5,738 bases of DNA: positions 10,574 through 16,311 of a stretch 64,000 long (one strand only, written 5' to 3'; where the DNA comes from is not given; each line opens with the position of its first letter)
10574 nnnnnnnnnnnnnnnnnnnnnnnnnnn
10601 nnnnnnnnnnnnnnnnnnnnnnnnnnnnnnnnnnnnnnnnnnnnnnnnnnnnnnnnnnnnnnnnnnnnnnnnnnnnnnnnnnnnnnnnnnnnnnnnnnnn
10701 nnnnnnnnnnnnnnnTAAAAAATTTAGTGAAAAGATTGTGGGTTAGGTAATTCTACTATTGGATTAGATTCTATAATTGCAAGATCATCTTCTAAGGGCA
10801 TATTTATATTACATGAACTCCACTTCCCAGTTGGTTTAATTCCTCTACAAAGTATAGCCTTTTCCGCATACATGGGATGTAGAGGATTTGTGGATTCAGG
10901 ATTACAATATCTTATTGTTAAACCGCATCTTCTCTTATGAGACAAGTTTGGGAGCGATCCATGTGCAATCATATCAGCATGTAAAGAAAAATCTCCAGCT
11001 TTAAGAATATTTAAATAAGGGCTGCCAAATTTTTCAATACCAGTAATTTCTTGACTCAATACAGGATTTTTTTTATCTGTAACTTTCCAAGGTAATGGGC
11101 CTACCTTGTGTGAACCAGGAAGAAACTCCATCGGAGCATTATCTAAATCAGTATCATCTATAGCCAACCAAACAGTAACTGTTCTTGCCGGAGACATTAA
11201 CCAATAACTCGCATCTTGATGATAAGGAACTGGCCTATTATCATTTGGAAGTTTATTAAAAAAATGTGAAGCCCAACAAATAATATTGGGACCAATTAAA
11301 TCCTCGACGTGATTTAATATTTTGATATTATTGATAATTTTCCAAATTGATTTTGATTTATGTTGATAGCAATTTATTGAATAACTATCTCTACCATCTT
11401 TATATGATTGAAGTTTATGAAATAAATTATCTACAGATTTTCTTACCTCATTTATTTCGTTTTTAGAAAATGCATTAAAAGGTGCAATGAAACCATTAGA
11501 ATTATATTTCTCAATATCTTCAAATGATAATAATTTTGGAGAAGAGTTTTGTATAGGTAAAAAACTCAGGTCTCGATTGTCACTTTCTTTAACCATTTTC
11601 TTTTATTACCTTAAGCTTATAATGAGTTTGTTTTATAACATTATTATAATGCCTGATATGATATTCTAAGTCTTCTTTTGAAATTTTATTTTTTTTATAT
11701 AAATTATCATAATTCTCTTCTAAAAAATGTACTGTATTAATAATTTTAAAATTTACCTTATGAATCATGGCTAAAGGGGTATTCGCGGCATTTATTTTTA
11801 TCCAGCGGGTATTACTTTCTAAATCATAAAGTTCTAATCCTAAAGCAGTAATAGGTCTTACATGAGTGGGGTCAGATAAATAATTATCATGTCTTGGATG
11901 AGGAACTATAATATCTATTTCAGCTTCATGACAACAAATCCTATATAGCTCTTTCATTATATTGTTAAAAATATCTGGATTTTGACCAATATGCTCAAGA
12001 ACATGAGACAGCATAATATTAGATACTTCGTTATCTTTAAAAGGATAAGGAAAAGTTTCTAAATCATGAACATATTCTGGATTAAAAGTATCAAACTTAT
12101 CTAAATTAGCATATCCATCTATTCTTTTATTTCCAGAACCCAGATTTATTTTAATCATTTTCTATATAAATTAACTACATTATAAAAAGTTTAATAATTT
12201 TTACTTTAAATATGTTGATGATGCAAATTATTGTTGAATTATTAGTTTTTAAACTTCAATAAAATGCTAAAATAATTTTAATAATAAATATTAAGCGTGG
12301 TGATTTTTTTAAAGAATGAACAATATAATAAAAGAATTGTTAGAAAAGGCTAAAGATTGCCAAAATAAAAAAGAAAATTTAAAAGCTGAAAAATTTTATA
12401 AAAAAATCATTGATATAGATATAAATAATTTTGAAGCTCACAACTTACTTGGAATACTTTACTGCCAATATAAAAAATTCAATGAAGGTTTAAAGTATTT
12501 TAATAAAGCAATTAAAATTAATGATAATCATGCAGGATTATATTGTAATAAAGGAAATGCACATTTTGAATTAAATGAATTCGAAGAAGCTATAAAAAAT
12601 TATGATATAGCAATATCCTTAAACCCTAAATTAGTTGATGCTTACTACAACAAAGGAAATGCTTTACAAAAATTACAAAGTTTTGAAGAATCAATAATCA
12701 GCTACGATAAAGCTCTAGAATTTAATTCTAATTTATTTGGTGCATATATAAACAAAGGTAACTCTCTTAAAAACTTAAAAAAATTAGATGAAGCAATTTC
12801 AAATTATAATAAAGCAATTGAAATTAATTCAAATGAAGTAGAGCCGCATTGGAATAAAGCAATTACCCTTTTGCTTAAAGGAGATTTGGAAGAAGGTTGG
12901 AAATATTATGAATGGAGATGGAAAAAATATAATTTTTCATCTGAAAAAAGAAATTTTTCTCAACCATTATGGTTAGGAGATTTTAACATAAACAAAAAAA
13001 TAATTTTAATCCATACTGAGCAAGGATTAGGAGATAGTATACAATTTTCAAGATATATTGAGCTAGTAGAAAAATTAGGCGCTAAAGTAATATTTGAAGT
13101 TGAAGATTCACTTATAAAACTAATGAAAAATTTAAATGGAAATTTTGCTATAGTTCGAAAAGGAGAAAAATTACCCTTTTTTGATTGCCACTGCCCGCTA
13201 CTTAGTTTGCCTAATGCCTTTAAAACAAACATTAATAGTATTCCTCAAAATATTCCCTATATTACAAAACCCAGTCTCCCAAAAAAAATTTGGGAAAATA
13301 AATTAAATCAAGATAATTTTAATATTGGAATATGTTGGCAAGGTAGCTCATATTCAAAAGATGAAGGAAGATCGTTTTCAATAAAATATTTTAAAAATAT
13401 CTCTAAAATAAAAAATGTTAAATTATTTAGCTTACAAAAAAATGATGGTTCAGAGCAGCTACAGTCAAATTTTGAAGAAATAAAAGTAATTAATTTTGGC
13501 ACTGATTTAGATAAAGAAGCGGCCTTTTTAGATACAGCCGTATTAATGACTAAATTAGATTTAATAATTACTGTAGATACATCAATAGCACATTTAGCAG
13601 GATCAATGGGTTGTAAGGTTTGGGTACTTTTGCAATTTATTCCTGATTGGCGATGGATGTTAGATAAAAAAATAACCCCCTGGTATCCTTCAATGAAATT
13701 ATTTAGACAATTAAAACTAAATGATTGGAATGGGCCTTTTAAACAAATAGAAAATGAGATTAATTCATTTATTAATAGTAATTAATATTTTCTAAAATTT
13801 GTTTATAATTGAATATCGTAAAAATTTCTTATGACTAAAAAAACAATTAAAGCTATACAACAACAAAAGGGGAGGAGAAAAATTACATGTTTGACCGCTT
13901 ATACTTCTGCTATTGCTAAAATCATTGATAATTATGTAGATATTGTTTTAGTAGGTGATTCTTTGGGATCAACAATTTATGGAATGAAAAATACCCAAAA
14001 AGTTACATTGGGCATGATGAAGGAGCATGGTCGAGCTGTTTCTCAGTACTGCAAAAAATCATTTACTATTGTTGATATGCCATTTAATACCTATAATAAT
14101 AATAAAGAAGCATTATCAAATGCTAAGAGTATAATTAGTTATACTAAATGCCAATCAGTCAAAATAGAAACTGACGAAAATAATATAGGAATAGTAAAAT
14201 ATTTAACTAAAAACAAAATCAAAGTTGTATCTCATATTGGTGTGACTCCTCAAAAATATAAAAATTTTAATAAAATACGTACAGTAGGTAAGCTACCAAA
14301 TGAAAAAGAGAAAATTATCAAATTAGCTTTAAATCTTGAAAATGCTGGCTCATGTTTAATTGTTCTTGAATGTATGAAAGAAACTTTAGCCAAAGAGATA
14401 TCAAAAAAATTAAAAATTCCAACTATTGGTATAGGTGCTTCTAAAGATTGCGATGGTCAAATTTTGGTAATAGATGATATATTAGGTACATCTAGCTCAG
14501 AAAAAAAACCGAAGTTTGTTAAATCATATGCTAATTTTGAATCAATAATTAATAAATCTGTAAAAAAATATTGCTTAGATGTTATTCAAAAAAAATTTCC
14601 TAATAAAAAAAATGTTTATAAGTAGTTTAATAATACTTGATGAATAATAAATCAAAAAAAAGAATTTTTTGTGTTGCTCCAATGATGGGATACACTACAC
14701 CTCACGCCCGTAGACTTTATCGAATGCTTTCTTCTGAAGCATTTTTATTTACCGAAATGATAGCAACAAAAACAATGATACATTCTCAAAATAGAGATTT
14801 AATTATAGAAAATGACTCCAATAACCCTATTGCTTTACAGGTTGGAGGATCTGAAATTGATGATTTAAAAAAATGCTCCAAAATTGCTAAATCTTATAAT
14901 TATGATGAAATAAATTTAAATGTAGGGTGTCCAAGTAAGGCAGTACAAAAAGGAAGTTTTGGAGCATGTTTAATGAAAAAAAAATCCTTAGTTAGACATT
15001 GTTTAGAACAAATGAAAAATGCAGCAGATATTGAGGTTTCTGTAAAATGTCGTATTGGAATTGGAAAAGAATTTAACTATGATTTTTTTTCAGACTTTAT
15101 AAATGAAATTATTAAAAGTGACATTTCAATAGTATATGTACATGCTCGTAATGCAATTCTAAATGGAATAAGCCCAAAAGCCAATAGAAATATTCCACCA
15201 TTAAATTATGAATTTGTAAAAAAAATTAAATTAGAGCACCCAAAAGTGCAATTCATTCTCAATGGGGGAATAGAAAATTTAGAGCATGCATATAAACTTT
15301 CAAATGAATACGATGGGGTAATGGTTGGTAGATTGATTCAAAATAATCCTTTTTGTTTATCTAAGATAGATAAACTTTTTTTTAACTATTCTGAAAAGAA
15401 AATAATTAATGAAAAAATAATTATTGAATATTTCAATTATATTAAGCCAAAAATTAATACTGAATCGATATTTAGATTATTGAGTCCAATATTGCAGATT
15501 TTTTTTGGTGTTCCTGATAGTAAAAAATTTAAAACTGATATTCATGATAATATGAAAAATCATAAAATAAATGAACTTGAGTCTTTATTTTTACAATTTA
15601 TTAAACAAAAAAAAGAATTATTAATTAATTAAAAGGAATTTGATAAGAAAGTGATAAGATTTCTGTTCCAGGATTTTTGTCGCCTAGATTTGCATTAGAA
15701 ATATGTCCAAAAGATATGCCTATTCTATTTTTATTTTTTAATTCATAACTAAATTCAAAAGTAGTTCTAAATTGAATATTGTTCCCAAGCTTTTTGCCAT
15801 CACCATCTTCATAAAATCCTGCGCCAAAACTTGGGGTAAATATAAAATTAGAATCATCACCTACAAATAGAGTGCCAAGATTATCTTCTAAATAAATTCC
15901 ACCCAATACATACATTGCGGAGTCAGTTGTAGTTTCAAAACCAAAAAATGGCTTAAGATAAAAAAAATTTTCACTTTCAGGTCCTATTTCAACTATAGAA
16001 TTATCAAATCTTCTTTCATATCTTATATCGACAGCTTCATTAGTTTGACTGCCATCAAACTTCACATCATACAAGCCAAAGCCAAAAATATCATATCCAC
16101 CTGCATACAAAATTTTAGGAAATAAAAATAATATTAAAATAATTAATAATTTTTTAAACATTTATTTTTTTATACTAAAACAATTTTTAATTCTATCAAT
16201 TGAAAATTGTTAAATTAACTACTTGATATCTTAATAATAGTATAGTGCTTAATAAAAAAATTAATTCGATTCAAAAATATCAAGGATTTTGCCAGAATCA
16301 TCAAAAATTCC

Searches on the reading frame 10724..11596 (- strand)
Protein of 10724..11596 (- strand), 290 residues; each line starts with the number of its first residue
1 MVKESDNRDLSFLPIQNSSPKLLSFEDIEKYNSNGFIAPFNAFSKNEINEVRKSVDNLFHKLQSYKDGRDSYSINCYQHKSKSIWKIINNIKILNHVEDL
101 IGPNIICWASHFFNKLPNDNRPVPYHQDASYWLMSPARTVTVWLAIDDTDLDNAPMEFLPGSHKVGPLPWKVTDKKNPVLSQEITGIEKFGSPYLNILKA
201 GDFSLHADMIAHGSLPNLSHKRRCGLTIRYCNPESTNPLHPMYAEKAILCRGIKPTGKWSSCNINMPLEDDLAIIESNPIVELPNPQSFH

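Call 16: search_protein_families(library=pfam, proteins=[window:10724-11596:-], max_evalue=0.0001)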
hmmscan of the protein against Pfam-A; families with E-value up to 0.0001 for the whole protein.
window:10724-11596:- (290 aa): 1 family
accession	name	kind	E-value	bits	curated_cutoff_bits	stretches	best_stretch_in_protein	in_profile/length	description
PF05721.19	PhyH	-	9.6e-25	88.5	22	1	31-223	1-211/213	Phytanoyl-CoA dioxygenase (PhyH)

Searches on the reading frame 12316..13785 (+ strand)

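Call 16: search_protein_families(library=pfam, proteins=[window:12316-13785:+], max_evalue=0.0001)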
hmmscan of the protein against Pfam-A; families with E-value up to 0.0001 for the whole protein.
window:12316-13785:+ (489 aa): 10 families
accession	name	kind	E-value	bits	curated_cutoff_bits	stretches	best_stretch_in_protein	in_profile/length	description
PF00515.34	TPR_1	-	6.5e-32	108.5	27.8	4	75-105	3-33/34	Tetratricopeptide repeat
PF13414.12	TPR_11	-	7.8e-28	96.3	26.8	2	80-120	1-41/42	TPR repeat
PF07719.23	TPR_2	-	8.1e-27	91.5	27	2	75-105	3-33/34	Tetratricopeptide repeat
PF13431.12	TPR_17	-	2.6e-23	80.7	24.4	0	61-93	1-33/34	Tetratricopeptide repeat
PF13181.12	TPR_8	-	9.4e-23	78.8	25.7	3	143-173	3-33/34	Tetratricopeptide repeat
PF13424.12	TPR_12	-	2.3e-16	60.2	30.1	0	41-96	5-68/77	Tetratricopeptide repeat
PF13432.12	TPR_16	-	2.4e-10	41.1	32.7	1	78-136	2-60/65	Tetratricopeptide repeat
PF14559.12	TPR_19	-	1.4e-08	35.4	25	0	53-94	5-46/68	Tetratricopeptide repeat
PF13428.12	TPR_14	-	1.6e-07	31.7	23.5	0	80-114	8-42/44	Tetratricopeptide repeat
PF13374.12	TPR_10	-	1.6e-05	25.2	27.5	0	108-142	3-37/42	Tetratricopeptide repeat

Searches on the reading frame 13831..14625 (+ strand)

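Call 16: search_protein_families(library=pfam, proteins=[window:13831-14625:+], max_evalue=0.0001)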
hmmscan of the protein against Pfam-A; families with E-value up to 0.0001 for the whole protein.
window:13831-14625:+ (264 aa): 1 family
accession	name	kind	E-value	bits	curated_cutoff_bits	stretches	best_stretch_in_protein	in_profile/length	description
PF02548.21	Pantoate_transf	-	1.1e-84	284.3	28.7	1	3-258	1-258/259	Ketopantoate hydroxymethyltransferase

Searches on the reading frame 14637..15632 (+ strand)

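Call 16: search_protein_families(library=pfam, proteins=[window:14637-15632:+], max_evalue=0.0001)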
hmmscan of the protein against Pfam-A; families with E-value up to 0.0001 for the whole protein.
window:14637-15632:+ (331 aa): 1 family
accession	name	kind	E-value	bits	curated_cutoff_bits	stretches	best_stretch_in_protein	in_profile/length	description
PF01207.24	Dus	-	5.8e-58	196.9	20.4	1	13-311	2-298/311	Dihydrouridine synthase (Dus)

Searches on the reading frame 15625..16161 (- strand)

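Call 16: search_protein_families(library=pfam, proteins=[window:15625-16161:-], max_evalue=0.0001)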
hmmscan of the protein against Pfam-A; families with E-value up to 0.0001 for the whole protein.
window:15625-16161:- (178 aa): 1 family
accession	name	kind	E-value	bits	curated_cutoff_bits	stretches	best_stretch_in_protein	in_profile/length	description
PF09411.16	PagL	-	3.3e-16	60.1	23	1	97-175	52-135/136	Lipid A 3-O-deacylase (PagL)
